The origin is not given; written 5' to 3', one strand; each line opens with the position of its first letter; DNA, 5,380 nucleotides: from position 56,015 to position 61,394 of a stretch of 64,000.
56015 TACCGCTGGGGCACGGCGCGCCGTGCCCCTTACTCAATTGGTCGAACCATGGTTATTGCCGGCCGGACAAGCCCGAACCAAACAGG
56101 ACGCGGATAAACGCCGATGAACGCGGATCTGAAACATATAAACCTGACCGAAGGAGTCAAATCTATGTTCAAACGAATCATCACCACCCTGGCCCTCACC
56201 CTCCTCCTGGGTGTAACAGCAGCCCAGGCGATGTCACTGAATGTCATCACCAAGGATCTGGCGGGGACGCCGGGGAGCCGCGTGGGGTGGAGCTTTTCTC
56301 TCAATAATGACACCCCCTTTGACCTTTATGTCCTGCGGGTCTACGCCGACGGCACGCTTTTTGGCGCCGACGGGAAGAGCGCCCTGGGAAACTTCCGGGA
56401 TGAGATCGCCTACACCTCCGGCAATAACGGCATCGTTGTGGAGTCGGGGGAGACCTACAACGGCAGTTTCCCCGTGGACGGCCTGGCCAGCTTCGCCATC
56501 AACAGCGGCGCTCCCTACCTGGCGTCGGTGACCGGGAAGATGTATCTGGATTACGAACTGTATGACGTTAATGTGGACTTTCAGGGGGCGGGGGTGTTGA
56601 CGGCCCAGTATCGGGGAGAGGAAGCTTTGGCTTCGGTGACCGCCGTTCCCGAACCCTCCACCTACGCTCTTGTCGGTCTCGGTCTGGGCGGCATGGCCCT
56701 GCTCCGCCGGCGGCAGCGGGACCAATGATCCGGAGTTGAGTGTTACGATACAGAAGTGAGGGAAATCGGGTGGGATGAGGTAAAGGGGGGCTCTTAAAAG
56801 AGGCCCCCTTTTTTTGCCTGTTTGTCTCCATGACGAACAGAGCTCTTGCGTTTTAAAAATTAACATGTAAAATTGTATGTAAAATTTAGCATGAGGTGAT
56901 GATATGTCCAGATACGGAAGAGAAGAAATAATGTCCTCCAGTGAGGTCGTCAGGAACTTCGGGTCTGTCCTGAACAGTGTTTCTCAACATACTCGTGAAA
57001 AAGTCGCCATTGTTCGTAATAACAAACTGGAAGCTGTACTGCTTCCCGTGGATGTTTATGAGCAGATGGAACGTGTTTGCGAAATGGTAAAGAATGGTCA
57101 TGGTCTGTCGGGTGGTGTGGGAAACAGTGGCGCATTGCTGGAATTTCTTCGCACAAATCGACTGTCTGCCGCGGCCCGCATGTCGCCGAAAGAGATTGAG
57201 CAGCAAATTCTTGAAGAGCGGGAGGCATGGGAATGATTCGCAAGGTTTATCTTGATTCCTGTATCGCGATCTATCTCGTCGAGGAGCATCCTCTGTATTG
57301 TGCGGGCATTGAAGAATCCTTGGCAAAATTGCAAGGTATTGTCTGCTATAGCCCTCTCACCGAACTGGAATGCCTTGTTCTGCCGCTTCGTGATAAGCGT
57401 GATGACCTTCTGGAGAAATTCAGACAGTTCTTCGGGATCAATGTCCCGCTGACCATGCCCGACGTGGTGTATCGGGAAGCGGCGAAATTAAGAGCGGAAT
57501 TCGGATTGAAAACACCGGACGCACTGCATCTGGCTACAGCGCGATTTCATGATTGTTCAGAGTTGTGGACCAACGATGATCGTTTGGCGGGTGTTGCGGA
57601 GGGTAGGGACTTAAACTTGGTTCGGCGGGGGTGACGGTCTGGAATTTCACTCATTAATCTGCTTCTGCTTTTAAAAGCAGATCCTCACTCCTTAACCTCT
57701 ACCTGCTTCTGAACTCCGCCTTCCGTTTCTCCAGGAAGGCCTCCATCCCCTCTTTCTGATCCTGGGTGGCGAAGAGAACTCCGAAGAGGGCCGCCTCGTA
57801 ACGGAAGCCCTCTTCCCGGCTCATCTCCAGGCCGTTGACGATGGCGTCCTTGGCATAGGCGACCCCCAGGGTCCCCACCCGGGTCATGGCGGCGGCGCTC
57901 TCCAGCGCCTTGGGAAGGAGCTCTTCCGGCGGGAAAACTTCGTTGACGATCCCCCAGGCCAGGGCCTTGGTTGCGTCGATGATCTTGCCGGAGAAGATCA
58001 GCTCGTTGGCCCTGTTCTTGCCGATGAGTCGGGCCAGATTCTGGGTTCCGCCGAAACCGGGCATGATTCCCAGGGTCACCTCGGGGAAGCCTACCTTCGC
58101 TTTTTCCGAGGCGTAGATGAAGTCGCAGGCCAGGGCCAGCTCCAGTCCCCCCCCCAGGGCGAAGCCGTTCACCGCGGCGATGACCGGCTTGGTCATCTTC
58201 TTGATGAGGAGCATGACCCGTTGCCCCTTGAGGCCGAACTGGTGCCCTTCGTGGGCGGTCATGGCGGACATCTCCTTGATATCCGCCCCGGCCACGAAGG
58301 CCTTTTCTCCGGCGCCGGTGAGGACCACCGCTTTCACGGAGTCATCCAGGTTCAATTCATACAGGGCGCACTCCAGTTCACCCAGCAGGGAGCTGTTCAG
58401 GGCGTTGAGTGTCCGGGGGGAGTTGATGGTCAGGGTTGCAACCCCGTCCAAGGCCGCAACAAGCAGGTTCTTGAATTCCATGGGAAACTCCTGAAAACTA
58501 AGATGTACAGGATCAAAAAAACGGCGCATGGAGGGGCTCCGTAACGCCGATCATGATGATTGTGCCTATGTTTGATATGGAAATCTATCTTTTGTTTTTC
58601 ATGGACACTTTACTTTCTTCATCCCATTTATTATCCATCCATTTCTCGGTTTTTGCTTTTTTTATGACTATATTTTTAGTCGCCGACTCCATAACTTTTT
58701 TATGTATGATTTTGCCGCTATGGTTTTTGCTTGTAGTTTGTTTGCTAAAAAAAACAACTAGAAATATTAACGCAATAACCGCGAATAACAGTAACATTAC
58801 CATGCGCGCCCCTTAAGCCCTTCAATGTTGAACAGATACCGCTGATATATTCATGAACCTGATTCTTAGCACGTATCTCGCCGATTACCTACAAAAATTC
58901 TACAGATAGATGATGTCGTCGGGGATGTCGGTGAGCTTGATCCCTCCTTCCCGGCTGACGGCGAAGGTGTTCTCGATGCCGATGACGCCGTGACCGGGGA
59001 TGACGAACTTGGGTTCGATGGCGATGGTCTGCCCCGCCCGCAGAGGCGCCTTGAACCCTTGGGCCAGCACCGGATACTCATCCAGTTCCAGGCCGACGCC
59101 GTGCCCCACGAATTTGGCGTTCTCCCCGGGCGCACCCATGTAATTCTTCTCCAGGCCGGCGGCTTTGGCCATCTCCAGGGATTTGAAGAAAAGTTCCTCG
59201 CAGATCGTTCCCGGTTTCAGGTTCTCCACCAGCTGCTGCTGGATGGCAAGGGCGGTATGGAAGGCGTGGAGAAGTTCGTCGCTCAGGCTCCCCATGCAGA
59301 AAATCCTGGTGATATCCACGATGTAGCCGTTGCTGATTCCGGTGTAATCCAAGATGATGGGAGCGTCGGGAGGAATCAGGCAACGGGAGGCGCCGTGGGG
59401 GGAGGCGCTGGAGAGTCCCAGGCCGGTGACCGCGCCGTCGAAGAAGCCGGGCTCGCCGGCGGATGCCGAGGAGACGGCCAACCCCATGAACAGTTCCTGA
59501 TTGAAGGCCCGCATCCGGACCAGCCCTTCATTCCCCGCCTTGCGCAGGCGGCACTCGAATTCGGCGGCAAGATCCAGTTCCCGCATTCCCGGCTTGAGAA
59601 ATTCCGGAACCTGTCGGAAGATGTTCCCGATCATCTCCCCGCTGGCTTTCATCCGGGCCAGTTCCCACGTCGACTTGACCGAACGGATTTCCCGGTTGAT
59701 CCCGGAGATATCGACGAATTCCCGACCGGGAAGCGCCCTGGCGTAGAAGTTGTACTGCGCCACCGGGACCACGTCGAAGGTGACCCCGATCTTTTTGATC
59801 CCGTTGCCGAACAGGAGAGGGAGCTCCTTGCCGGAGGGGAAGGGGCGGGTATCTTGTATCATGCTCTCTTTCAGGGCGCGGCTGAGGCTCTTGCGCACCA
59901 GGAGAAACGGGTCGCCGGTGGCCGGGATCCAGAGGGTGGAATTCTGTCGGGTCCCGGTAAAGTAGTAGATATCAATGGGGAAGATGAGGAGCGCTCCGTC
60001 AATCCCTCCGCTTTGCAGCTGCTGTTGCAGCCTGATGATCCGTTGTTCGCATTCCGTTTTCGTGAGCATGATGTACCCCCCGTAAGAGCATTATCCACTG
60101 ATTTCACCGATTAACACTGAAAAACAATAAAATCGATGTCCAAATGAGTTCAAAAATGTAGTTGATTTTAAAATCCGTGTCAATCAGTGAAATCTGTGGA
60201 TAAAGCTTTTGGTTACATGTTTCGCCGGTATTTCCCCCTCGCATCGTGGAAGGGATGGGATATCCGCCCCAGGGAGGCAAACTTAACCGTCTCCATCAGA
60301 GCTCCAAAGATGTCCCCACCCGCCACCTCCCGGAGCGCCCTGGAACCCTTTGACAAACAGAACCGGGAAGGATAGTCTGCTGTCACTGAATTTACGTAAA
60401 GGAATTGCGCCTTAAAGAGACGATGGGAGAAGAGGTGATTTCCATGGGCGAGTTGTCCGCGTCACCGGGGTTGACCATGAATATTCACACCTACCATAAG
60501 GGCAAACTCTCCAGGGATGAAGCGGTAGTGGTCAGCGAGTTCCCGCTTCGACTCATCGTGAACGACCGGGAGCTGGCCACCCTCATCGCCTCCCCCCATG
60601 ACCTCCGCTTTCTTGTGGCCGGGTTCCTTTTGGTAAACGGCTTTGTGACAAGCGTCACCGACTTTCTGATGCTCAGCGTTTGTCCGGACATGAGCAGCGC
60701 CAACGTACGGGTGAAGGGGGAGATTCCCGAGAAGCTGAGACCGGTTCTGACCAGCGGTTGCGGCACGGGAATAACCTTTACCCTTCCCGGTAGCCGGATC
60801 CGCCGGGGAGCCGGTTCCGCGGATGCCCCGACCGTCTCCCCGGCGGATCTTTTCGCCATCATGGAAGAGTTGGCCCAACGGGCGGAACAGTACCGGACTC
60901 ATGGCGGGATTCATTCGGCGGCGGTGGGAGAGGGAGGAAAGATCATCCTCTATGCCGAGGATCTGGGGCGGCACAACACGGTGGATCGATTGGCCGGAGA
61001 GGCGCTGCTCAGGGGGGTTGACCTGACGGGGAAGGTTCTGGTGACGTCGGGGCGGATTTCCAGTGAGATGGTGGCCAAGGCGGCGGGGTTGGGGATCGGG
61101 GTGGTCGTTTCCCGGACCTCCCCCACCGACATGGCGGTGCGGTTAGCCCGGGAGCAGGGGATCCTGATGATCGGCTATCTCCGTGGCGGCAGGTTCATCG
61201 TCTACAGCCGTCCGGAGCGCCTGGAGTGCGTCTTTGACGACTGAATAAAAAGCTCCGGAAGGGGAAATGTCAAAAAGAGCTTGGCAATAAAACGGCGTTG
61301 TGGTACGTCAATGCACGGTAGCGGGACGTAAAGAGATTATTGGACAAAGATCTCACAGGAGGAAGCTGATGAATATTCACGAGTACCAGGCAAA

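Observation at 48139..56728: Tandemly duplicated two-gene surface module: a head-variable secreted protein plus a small PEP-CTERM partner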

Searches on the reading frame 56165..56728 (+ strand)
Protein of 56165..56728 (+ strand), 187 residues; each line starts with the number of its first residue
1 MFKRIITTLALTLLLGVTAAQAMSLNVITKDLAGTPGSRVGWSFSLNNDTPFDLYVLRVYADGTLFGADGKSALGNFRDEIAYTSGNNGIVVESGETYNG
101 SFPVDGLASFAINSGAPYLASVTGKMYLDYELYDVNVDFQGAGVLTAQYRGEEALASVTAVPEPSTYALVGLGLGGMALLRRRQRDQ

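Call 3: search_protein_families(library=pfam, proteins=[window:56165-56728:+], max_evalue=0.1)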
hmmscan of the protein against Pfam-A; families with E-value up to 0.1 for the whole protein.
window:56165-56728:+ (187 aa): 2 families
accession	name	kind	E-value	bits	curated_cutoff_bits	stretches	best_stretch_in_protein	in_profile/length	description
PF07589.16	PEP-CTERM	-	5.1e-07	30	20.7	1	160-183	1-23/24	PEP-CTERM motif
PF18205.6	VPDSG-CTERM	-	0.034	14.4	25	1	165-183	7-25/26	VPDSG-CTERM motif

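Call 4: search_protein_families(library=ncbifam, proteins=[window:56165-56728:+], max_evalue=0.1)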
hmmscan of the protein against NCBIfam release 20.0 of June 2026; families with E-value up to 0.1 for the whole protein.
window:56165-56728:+ (187 aa): 16 families
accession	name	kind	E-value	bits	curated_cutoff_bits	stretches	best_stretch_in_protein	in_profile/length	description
NF033554.9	floc_PepA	equivalog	1.5e-11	44.7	80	1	40-184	111-260/261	flocculation-associated PEP-CTERM protein PepA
NF038129.1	PEP_NF038129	equivalog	6.2e-10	39.2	65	1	129-184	138-194/194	NF038129 family PEP-CTERM protein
NF041538.1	PEP_EDSA_1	subfamily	1.4e-08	34.8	100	1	38-184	194-307/307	EDSAP-1 family PEP-CTERM protein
NF038126.1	PEP_CTERM_FxDxF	subfamily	2e-08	34.6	50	1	9-183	3-164/165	FxDxF family PEP-CTERM protein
TIGR02595.1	PEP_CTERM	domain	1.7e-07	31.5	16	1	161-185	1-24/24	PEP-CTERM sorting domain-containing protein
NF038120.1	PEP_CTERM_QFxxD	subfamily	6.4e-07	29.5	80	1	131-185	161-215/215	NF038120 family PEP-CTERM protein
NF038125.1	PEP_CTERM_THxN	subfamily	2.6e-06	27.2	85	1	156-184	215-246/246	THxN family PEP-CTERM protein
NF038124.1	PEP_CTERM_TLD_A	exception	2.4e-05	24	100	1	157-185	207-235/235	PEP_CTERM-anchored TLD domain-containing protein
NF041927.1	Xrt_dep_XDP1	equivalog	2.6e-05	24.3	125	1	157-184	216-242/242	exosortase-dependent surface protein XDP1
NF038118.1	PEP_CTERM_CCXG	equivalog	5.3e-05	23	90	1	159-184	174-199/199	CCXG family PEP-CTERM protein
NF033947.0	PEP-cistern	hypoth_equivalog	0.00018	21.3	60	1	139-183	147-195/195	cistern family PEP-CTERM protein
NF038119.1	PEP_CTERM_MHFG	equivalog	0.00023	21.6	100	1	148-184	223-259/260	MHFG family PEP-CTERM protein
NF035944.1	PEPxxWA-CTERM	domain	0.026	14.4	35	1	161-183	1-24/24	PEPxxWA-CTERM sorting domain-containing protein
NF038130.1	PEP_NF038130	equivalog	0.026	14.1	60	1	147-182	249-283/283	NF038130 family PEP-CTERM protein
TIGR03901.2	MYXO-CTERM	domain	0.049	14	20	1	166-185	15-34/34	MYXO-CTERM sorting domain-containing protein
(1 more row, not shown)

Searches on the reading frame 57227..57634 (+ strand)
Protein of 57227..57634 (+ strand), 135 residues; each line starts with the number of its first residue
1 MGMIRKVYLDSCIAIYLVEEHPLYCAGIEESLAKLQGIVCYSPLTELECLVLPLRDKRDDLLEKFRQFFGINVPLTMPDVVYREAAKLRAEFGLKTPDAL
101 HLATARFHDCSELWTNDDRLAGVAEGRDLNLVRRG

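Call 8: search_protein_families(library=pfam, proteins=[window:57227-57634:+], max_evalue=0.001)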
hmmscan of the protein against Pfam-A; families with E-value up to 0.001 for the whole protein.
window:57227-57634:+ (135 aa): 1 family
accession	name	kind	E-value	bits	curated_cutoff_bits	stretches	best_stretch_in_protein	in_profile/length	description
PF01850.27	PIN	-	1.7e-14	54.9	23.6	1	7-125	1-119/120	PIN domain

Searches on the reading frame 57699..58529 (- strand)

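Call 84: search_protein_families(library=pfam, proteins=[window:57699-58529:-], max_evalue=0.001)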
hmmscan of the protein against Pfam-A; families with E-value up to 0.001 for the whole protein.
window:57699-58529:- (276 aa): 2 families
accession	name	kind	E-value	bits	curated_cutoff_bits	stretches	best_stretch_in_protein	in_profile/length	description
PF00378.25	ECH_1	-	5.9e-69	232.6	27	1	28-275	4-250/251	Enoyl-CoA hydratase/isomerase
PF16113.10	ECH_2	-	9.6e-36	124.4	27.2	1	31-204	2-177/335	Enoyl-CoA hydratase/isomerase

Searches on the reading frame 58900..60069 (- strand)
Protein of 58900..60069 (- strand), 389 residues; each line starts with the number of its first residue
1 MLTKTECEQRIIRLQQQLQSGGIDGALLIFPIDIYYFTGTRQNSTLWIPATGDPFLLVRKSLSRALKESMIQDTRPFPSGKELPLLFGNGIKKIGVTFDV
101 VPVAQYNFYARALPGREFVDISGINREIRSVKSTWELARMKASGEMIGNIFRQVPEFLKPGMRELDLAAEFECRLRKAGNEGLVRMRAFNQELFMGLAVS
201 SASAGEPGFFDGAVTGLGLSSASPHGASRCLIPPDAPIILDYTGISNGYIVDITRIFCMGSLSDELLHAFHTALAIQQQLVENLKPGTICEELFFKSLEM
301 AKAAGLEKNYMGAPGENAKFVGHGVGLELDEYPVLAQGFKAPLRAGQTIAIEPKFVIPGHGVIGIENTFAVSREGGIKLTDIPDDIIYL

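Call 84: search_protein_families(library=pfam, proteins=[window:58900-60069:-], max_evalue=0.001)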
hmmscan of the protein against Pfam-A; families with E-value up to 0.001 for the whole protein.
window:58900-60069:- (389 aa): 2 families
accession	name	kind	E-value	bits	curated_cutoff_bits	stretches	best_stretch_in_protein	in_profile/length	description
PF00557.29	Peptidase_M24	-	3.6e-38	131.9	23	1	139-372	2-207/208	Metallopeptidase family M24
PF01321.24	Creatinase_N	-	5e-20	72.8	22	1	10-131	1-128/128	Creatinase/Prolidase N-terminal domain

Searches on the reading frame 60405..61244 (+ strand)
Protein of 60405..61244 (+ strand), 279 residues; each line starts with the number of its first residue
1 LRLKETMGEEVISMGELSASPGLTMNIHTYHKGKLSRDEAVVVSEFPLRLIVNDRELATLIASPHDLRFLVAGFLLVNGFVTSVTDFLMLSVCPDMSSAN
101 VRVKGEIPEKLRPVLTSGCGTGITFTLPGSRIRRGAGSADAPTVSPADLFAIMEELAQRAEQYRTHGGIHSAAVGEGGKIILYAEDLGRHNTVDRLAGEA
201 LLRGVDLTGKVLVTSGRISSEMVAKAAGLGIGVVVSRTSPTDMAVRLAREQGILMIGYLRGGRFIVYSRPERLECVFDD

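Call 84: search_protein_families(library=pfam, proteins=[window:60405-61244:+], max_evalue=0.001)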
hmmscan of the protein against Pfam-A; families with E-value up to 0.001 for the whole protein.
window:60405-61244:+ (279 aa): 1 family
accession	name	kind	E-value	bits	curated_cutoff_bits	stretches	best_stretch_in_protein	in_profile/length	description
PF02634.21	FdhD-NarQ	-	8.2e-70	235.6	27.2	1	43-273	1-236/237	FdhD/NarQ family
